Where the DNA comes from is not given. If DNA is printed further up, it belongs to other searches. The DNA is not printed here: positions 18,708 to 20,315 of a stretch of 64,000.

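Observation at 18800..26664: Permuted Tc-toxin/RHS locus: small secreted RHS-core-toxin, then putative immunity, then a 2030-aa SpvB/TcB-like YD-shell protein with lectin/PA14/discoidin C-terminus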

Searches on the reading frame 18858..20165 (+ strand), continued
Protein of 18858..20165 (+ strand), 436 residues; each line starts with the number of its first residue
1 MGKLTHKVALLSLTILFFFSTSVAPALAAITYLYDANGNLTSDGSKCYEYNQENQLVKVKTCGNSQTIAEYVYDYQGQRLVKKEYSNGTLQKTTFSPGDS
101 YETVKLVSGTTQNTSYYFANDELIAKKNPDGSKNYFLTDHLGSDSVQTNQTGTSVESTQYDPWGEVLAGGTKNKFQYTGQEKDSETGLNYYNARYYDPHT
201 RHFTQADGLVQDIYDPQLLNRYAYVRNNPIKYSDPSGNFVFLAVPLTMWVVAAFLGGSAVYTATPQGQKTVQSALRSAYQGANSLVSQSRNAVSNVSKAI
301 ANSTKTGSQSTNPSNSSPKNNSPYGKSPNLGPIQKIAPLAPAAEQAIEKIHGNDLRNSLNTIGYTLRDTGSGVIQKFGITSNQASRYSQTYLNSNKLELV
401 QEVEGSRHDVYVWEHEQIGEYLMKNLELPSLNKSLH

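Call 19: search_solved_structures(query=window:18858-20165:+, max_evalue=0.01, show_alignments=3)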
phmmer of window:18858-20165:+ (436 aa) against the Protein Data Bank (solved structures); distinct sequences matched with E-value up to 0.01: 31.
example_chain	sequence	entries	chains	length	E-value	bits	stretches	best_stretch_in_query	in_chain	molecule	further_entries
9pt5_A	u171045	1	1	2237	8e-20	74.5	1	29-241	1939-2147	Teneurin-like protein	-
9ifo_A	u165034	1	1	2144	2.9e-19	72.6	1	29-237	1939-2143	Teneurin-Like Protein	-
9on3_A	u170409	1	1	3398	1.7e-12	50.3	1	113-259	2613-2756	SGS4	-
8fjp_A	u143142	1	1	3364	5.6e-11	45.3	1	136-259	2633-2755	salivary gland surface protein 1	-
8h8a_A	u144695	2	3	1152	6e-11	45.2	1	25-237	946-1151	Putative Rhs-family protein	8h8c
8h8b_A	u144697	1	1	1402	7.5e-11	44.9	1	25-238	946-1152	Putative Rhs-family protein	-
7q97_A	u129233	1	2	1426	2.1e-09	40.2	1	32-237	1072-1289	Rhs family protein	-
8fia_A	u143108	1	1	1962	2.9e-07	33.1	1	34-243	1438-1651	Teneurin-m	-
7bam_A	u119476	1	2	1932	3.6e-07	32.8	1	26-237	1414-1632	Teneurin-4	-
7ban_A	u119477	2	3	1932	3.6e-07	32.8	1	26-237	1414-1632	Teneurin-4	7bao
6fay_A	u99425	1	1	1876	6.1e-07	32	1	26-231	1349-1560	Odz3 protein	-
8r54_A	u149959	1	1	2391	1e-06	31.3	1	26-231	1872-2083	Teneurin-3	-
8r50_B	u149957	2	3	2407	1e-06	31.3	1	26-231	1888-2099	Teneurin-3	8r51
9igs_A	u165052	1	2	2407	1.1e-06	31.2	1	26-231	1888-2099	Isoform A1B1 of Teneurin-3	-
6ska_A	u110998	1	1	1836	2e-06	30.3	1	27-240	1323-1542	Teneurin-2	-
9g2h_A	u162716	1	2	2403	1.5e-05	27.4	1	27-240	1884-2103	Teneurin transmembrane protein 2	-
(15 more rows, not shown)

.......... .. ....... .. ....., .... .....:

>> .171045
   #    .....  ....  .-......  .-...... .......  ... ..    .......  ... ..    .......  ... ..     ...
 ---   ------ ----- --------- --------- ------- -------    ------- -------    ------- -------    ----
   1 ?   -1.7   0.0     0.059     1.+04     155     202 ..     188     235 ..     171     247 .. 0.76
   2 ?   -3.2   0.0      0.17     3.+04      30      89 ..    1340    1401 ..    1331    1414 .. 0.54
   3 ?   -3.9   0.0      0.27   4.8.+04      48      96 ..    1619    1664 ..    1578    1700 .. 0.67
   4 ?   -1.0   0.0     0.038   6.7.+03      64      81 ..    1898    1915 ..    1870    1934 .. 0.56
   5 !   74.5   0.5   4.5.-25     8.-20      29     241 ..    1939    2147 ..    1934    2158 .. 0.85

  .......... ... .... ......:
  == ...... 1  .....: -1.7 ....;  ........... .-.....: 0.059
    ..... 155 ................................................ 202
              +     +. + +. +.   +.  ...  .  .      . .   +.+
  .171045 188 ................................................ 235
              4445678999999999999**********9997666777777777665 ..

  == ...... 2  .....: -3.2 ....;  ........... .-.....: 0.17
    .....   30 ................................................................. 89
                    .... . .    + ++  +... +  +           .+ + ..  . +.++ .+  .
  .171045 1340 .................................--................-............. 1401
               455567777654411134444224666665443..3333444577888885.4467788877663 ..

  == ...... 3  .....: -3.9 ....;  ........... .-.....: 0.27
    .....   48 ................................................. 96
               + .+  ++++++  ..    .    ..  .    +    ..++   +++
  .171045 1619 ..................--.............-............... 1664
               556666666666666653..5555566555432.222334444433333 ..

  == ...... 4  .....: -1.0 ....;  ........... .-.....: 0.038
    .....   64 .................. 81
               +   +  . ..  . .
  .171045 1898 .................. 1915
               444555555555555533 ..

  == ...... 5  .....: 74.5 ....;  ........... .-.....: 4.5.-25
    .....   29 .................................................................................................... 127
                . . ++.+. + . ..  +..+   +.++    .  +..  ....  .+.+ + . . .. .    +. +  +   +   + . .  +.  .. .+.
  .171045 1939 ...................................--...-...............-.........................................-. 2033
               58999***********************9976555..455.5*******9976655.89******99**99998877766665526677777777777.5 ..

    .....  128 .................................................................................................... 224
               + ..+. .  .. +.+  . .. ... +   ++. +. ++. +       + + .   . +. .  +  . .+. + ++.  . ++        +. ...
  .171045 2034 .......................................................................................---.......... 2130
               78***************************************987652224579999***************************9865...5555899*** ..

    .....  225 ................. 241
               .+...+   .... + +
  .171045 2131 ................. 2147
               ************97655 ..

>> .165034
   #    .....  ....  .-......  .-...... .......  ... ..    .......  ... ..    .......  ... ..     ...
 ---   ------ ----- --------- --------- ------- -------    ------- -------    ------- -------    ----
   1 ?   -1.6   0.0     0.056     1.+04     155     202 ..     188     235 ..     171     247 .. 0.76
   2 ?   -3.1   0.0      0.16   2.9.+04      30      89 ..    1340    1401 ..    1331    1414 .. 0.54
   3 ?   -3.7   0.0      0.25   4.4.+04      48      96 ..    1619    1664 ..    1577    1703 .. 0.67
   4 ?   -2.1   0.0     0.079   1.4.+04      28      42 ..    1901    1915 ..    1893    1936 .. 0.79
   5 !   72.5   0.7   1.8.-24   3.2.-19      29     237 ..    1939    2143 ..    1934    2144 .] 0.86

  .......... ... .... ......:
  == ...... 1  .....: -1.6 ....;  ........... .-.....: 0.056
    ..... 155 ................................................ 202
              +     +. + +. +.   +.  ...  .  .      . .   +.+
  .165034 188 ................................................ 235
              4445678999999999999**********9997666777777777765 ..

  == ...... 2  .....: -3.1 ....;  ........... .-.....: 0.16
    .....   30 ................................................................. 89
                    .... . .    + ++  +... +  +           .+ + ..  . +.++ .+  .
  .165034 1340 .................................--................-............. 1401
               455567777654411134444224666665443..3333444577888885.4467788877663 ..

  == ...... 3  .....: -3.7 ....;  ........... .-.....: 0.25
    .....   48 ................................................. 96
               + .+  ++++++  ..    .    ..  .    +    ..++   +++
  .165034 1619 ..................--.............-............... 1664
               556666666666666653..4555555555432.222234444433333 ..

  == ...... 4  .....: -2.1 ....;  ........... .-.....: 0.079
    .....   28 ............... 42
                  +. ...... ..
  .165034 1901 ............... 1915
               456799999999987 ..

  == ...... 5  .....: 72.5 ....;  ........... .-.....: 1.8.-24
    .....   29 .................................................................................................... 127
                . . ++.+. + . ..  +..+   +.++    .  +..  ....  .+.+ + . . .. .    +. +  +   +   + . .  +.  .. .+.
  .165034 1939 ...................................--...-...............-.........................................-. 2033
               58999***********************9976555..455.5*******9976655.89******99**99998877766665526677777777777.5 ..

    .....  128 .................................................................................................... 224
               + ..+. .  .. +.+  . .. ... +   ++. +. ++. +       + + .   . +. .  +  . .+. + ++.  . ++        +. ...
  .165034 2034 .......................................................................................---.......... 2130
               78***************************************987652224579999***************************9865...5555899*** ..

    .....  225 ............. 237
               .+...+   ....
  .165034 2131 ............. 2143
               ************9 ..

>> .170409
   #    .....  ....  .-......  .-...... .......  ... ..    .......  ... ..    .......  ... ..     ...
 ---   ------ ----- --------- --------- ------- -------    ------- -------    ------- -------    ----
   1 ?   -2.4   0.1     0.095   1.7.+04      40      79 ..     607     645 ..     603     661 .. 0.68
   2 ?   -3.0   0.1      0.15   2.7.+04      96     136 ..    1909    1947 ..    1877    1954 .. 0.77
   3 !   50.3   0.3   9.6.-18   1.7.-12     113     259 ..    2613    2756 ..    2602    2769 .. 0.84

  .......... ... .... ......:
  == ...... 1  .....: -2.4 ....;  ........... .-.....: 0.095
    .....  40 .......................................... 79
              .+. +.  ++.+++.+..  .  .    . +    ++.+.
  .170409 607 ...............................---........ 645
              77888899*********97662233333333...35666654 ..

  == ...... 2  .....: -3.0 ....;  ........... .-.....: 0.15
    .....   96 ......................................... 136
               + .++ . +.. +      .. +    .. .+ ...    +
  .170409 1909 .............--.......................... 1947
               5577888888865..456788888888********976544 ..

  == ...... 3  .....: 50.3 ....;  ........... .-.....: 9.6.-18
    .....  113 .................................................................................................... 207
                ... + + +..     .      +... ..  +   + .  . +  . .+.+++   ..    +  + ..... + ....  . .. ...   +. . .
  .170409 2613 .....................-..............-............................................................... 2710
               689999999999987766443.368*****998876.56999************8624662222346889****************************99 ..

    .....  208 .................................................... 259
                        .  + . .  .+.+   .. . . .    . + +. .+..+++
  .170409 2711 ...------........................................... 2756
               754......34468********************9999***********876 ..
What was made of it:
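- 18942..19571 (+): Shell tail plus Rhs core plug (residues 29-238): the last YD strands and the aspartyl-protease domain, ending YSDPSGN. Aligns to the last ~210 residues of every solved Rhs/teneurin/SGS1 cocoon (call 19).
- Closest known: Aedes aegypti SGS1. Same: Sequence similarity to ORF1 runs through that hydrophobic segment (call 19).
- Residues 29-237 align to the final ~210 residues of every solved Rhs/teneurin/SGS1 shell, for example 8h8a 946-1151 of 1152 (call 19).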

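Call 22: find_related_loci(query=A1, collection=genome_contigs, flank=10000)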
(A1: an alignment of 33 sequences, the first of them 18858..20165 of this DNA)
Query A1 (436 aa) in genome_contigs; peptide patterns used: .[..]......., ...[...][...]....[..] (x = any residue, [..] = any of these).
600 stretches matched a pattern (row limit reached: there are more); 559 encode a relative of the query (tblastn E <= 1e-3); the best 80 are kept; 80 distinct loci.
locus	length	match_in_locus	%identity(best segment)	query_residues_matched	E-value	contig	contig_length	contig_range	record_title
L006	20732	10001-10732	45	15-255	6e-58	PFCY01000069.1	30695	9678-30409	MAG: Candidatus Pacearchaeota archaeon CG10_big_fil_rev_8_21_14_0_10_32_14 CG10_8_21_14_0.10_scaffold_2265_c, whole geno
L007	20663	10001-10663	49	13-239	1e-55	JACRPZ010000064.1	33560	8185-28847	MAG: Nitrospirae bacterium isolate NC_groundwater_2000_Pr3_S-0.65um_44_7 SR2-18-Sp65_coassembly_scaffold_395279, whole g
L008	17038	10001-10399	67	108-240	2e-56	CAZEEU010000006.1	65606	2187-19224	MAG TPA_asm: uncultured Gammaproteobacteria bacterium isolate SRP286056_co1_676 genome assembly, contig: NODE_386_length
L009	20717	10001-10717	43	30-262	3e-51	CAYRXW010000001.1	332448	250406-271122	MAG TPA_asm: uncultured Methanosarcinales archaeon isolate SRP292972_co1_23 genome assembly, contig: NODE_40_length_3324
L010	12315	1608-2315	42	16-276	5e-50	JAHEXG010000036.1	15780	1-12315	MAG: Candidatus Altiarchaeales archaeon isolate nzgw1 NODE_3572_length_15781_cov_3.650894, whole genome shotgun sequence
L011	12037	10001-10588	46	33-238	1e-48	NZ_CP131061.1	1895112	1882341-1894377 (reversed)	Methanolapillus ohkumae strain Am2 chromosome, complete genome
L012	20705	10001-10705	40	18-251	3e-47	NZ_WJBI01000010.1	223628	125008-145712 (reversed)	Methanosarcina sp. DH2 Scaffold_190, whole genome shotgun sequence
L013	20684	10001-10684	43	6-240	2e-46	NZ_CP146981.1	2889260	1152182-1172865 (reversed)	Methanolobus sp. WCC5 chromosome, complete genome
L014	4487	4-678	42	25-240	2e-42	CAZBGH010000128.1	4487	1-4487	MAG TPA_asm: uncultured Methanosarcinales archaeon isolate binchicken_co21_254 genome assembly, contig: NODE_27917_lengt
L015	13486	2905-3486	44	33-238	3e-42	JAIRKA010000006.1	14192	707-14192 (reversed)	MAG: Methanosarcinales archaeon isolate Ast373_bin29 k119_1867, whole genome shotgun sequence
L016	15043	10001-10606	42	34-238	6e-42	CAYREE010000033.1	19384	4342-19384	MAG TPA_asm: uncultured archaeon isolate SRP077602_co7_59 genome assembly, contig: NODE_13992_length_19384_cov_4.362461,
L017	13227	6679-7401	40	23-275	2e-40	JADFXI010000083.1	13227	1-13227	MAG: Nitrospirae bacterium isolate nDJH13bin21 nDJH13_bin21_NODE_83_length_13227_cov_2.542137, whole genome shotgun sequ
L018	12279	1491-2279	35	7-266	4e-38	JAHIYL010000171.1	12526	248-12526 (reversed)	MAG: Nanoarchaeota archaeon isolate Modern_marine.mb.116 Modern_marine.mb.116_k141_1441988, whole genome shotgun sequenc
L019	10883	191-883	39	13-240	6e-38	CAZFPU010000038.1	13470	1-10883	MAG TPA_asm: uncultured Methanosarcinales archaeon isolate binchicken_co248_65 genome assembly, contig: NODE_5650_length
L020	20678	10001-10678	39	1-238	7e-37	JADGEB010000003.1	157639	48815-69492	MAG: Desulfuromusa sp. isolate BB25 NODE_3_length_157639_cov_9.107558, whole genome shotgun sequence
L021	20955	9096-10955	41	34-240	4e-36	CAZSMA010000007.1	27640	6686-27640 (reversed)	MAG TPA_asm: uncultured Methanosarcinales archaeon isolate SRP256446_co1_47 genome assembly, contig: NODE_382_length_276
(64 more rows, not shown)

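Call 26: search_protein_families(library=pfam, proteins=[L001:6327-12113:+, L002:11630-17368:+, L004:11939-18472:+, L021:12420-17981:+], max_evalue=0.001)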
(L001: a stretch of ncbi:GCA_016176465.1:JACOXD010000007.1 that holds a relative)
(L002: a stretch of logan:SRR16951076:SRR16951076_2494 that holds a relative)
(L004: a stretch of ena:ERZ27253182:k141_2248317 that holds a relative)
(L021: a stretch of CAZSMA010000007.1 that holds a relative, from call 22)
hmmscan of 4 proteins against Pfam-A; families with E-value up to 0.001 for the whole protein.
L001:6327-12113:+ (1929 aa): 6 families
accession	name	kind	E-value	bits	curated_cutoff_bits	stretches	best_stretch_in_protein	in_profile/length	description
PF05593.20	RHS_repeat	-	9.4e-43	144.3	22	4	955-989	1-34/38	RHS Repeat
PF12256.14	TcdB_toxin_midN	-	3.1e-28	98.7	24.8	1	616-743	24-165/181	Insecticide toxin TcdB middle/N-terminal region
PF13517.12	FG-GAP_3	-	5e-15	56.3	26.9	2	456-519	1-60/61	FG-GAP-like repeat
PF03534.18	SpvB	-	2e-12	47.4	22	1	49-218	4-188/287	Salmonella virulence plasmid 65kDa B protein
PF01839.29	FG-GAP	-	1.1e-10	41.6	22.1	0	507-535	7-36/37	FG-GAP repeat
PF20041.5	DUF6443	-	1.3e-07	32.4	27.8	1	1018-1101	15-94/137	Domain of unknown function (DUF6443)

L002:11630-17368:+ (1913 aa): 7 families
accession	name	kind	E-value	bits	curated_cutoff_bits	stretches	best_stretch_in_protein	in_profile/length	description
PF05593.20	RHS_repeat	-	4.9e-38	129.2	22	5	959-993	1-34/38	RHS Repeat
PF12256.14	TcdB_toxin_midN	-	2.1e-23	83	24.8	1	617-750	27-164/181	Insecticide toxin TcdB middle/N-terminal region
PF13517.12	FG-GAP_3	-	1e-15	58.5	26.9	3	398-463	1-60/61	FG-GAP-like repeat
PF18099.7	CBM_35_2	-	2e-12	47.6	23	1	1665-1749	17-101/112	Carbohydrate binding module (family 35)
PF03534.18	SpvB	-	1.7e-11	44.3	22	1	49-216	4-186/287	Salmonella virulence plasmid 65kDa B protein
PF01839.29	FG-GAP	-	5.4e-06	26.6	22.1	0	334-349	4-19/37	FG-GAP repeat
PF20041.5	DUF6443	-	0.0001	23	27.8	1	1022-1092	15-84/137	Domain of unknown function (DUF6443)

L004:11939-18472:+ (2178 aa): 5 families
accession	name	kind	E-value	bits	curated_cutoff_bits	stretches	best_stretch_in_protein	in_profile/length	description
PF05593.20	RHS_repeat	-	5.7e-30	103.5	22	4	953-988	1-35/38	RHS Repeat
PF12256.14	TcdB_toxin_midN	-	2.5e-26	92.5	24.8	1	611-741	23-163/181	Insecticide toxin TcdB middle/N-terminal region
PF13517.12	FG-GAP_3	-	6.1e-25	88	26.9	5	336-403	1-60/61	FG-GAP-like repeat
PF01839.29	FG-GAP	-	8.3e-13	48.4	22.1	0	559-574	4-19/37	FG-GAP repeat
PF16743.10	PliI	-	3.1e-07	30.5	27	0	328-353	58-84/123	Periplasmic lysozyme inhibitor of I-type lysozyme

L021:12420-17981:+ (1854 aa): 4 families
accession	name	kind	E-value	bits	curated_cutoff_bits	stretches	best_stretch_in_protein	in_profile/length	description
PF05593.20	RHS_repeat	-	6.6e-35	119.3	22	2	961-991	1-31/38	RHS Repeat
PF12256.14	TcdB_toxin_midN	-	4.3e-21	75.5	24.8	1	623-744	28-157/181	Insecticide toxin TcdB middle/N-terminal region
PF13517.12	FG-GAP_3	-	1.6e-12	48.3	26.9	3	573-639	1-60/61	FG-GAP-like repeat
PF11617.13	Cu-binding_MopE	-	1.4e-05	25.6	27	1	1496-1526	1-30/30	Putative metal-binding motif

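Call 27: search_protein_families(library=pfam, proteins=[L001:4678-5898:+, L001:5931-6320:+, L002:10001-11254:+, L002:11259-11606:+, L004:10001-11242:+, L004:11273-11926:+, L007:9881-11227:+, L007:11327-13426:+], max_evalue=0.01)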
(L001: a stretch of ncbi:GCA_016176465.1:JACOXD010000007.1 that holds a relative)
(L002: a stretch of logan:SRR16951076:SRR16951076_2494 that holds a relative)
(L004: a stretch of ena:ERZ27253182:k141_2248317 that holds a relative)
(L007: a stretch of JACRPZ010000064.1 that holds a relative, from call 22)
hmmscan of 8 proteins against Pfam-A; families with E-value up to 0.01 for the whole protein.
L001:4678-5898:+ (407 aa): 2 families
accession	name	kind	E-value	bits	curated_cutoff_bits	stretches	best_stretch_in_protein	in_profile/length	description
PF05593.20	RHS_repeat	-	2.2e-07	31.5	22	0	29-42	17-30/38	RHS Repeat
PF03527.20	RHS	-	2.2e-06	27.8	27.9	1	135-168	3-36/38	RHS protein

L001:5931-6320:+ (130 aa): 1 family
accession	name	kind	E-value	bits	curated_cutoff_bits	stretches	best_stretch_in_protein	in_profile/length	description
PF24722.1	DUF7674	-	4.7e-07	30.3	27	1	10-73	4-62/111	Domain of unknown function (DUF7674)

L002:10001-11254:+ (418 aa): 2 families
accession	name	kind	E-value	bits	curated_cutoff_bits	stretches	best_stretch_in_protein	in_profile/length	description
PF25023.1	TEN_YD-shell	-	9.7e-13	47.5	50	1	31-234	686-894/909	Teneurin YD-shell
PF05593.20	RHS_repeat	-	0.00041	21.1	22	0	50-79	1-28/38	RHS Repeat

L002:11259-11606:+ (116 aa): 1 family
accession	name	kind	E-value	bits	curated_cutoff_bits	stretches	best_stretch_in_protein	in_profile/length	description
PF24719.1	Imm33-like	-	1.6e-38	131.1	27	1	8-110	1-103/103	Imm33-like domain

L004:10001-11242:+ (414 aa): 3 families
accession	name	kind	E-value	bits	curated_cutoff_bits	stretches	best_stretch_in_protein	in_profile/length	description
PF05593.20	RHS_repeat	-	0.00011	23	22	0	49-88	1-37/38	RHS Repeat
PF16831.10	CssAB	-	0.0046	17.8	23.6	1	121-176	57-113/129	CS6 fimbrial subunits A and B, Coli surface antigen 6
PF15535.12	Ntox37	-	0.0061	17.6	27.8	0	345-409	15-78/78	Bacterial toxin 37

L004:11273-11926:+ (218 aa): 0 families

L007:9881-11227:+ (449 aa): 1 family
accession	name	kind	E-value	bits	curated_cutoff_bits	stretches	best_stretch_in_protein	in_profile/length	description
PF03527.20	RHS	-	0.00061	20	27.9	1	158-189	3-34/38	RHS protein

L007:11327-13426:+ (700 aa): 6 families
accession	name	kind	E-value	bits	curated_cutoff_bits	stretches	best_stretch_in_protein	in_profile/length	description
PF13517.12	FG-GAP_3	-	2.5e-19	70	26.9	2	559-624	1-60/61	FG-GAP-like repeat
PF03534.18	SpvB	-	1.9e-13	50.7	22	1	70-238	4-183/287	Salmonella virulence plasmid 65kDa B protein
PF12256.14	TcdB_toxin_midN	-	1.6e-09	37.7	24.8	0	667-698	26-57/181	Insecticide toxin TcdB middle/N-terminal region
PF01839.29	FG-GAP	-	2e-06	28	22.1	0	499-509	9-19/37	FG-GAP repeat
PF00404.24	Dockerin_1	-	1.7e-05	25.4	22.9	0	547-571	25-49/57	Dockerin type I domain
PF20148.4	DUF6531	-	0.0039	17.9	24.1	0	67-118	5-52/74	Domain of unknown function (DUF6531)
